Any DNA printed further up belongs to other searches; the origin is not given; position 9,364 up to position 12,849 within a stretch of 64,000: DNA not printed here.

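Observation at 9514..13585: Three-gene operon: membrane protein, Pro-rich protein, and giant membrane-anchored DUF87/HerA-FtsK-VirB4-type ATPase with a 330-aa disordered tail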

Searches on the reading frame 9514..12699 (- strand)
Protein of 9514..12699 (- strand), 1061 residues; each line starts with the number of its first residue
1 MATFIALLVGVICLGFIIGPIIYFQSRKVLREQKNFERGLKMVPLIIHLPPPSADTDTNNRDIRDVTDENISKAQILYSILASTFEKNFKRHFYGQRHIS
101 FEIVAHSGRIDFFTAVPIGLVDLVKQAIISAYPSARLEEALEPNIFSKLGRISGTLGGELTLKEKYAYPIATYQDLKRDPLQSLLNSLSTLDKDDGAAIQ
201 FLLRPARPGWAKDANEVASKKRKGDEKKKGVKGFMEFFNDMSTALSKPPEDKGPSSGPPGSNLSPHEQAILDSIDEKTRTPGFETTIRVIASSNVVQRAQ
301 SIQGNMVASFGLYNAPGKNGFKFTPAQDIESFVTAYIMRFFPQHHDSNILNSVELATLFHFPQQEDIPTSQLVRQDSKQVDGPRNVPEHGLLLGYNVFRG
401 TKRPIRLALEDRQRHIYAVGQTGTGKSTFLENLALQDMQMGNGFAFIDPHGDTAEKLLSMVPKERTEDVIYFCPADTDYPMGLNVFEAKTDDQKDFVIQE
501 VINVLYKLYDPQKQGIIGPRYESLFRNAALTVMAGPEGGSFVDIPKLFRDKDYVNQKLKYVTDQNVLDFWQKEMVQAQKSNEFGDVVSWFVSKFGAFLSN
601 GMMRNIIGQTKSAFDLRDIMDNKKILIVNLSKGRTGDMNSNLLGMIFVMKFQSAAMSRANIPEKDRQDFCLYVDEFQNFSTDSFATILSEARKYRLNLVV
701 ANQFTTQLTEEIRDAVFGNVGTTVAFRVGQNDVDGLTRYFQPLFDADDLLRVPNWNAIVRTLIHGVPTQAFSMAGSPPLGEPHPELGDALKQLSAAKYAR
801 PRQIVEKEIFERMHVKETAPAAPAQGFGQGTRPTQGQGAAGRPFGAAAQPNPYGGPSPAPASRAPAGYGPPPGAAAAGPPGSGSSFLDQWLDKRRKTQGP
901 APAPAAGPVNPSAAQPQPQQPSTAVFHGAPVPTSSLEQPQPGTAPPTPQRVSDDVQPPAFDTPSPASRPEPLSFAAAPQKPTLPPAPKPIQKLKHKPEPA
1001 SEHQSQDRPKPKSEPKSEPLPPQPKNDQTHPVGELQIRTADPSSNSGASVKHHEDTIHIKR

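Call 3: search_protein_families(library=pfam, proteins=[window:9514-12699:-], max_evalue=0.1)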
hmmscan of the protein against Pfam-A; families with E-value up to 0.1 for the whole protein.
window:9514-12699:- (1061 aa): 7 families
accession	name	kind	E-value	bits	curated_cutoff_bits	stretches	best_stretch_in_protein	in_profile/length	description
PF13401.12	AAA_22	-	7.9e-06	26.7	27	1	412-461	4-54/130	AAA domain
PF12696.13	TraG-D_C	-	0.00038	20.8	22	1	671-731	4-69/126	TraM recognition site of TraD and TraG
PF10412.15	TrwB_AAD_bind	-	0.0042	16.5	20.5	0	410-458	12-60/387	Type IV secretion-system coupling protein DNA-binding domain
PF01935.23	DUF87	-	0.005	17.4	23.2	1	400-462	9-69/220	Helicase HerA, central domain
PF20720.3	nSTAND3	-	0.02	15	27.2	1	412-494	16-88/155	Novel STAND NTPase 3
PF25199.1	nSTAND_NTPase5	-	0.026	14.8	34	0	410-457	38-86/145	Novel STAND NTPase 5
PF13604.12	AAA_30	-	0.039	14.1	27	0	405-457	10-62/191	AAA domain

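Call 4: search_protein_families(library=ncbifam, proteins=[window:9514-12699:-], max_evalue=0.1)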
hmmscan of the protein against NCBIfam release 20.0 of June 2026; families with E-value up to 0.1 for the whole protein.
window:9514-12699:- (1061 aa): 9 families
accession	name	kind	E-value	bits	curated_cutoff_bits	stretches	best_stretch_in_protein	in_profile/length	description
TIGR03743.1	SXT_TraD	subfamily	2.3e-10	39.5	366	2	378-453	136-215/636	conjugative transfer system coupling protein TraD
NF045973.1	conju_CD1115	equivalog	1.9e-09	36.9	250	2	610-731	235-360/442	VirD4-like conjugal transfer protein, CD1115 family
NF041447.1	TrbC_conju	equivalog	2.5e-08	32.9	800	1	391-460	107-178/685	F-type conjugative transfer protein TrbC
NF053655.1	CedD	equivalog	7.4e-08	31.5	600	2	401-513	209-307/527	DNA-translocating ATPase CedD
TIGR03754.1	conj_TOL_TraD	equivalog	1.6e-05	23.6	647.55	1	401-453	168-220/643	type IV conjugative transfer system coupling protein TraD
NF033849.1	ser_rich_anae_1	subfamily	0.00089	16.7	650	1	410-729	756-1091/1163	serine-rich protein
TIGR02237.1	recomb_radB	equivalog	0.0023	17.9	172.4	0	420-476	19-78/210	DNA repair and recombination protein RadB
TIGR00929.1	VirB4_CagE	subfamily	0.0023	16.2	643.1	1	417-736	441-709/792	VirB4 family type IV secretion/conjugal transfer ATPase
TIGR03783.1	Bac_Flav_CT_G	subfamily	0.033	12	261.55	1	414-490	439-514/829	TraG family conjugative transposon ATPase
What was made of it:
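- On VirB4: NCBIfam VirB4_CagE scores 16 against a cutoff of 643 (call 4).
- On FtsK/SpoIIIE: No FtsK-family model was hit at E<=0.1 (calls 3, 4).
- NCBIfam gives a weak hit to the archaeal DNA-translocating ATPase CedD (E 7e-8, call 4). The window protein hits no FtsK_SpoIIIE, FtsK_alpha or gamma domain model (calls 3, 4).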

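Call 27: search_protein_families(library=padloc, proteins=[window:9514-12699:-], max_evalue=0.01)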
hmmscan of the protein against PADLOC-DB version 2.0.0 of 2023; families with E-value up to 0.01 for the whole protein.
window:9514-12699:- (1061 aa): 4 families
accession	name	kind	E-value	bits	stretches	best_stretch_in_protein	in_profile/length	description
PDLC04140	mad8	-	6.8e-15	53.4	1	405-715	20-244/314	mads_8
PDLC04103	HerA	-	1.8e-06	24.6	1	674-729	459-510/579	-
PDLC04105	HerA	-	8e-05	19.4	0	413-452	166-206/576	-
PDLC01055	HerA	-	0.00083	16.3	1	404-438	148-182/532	Type III coevolved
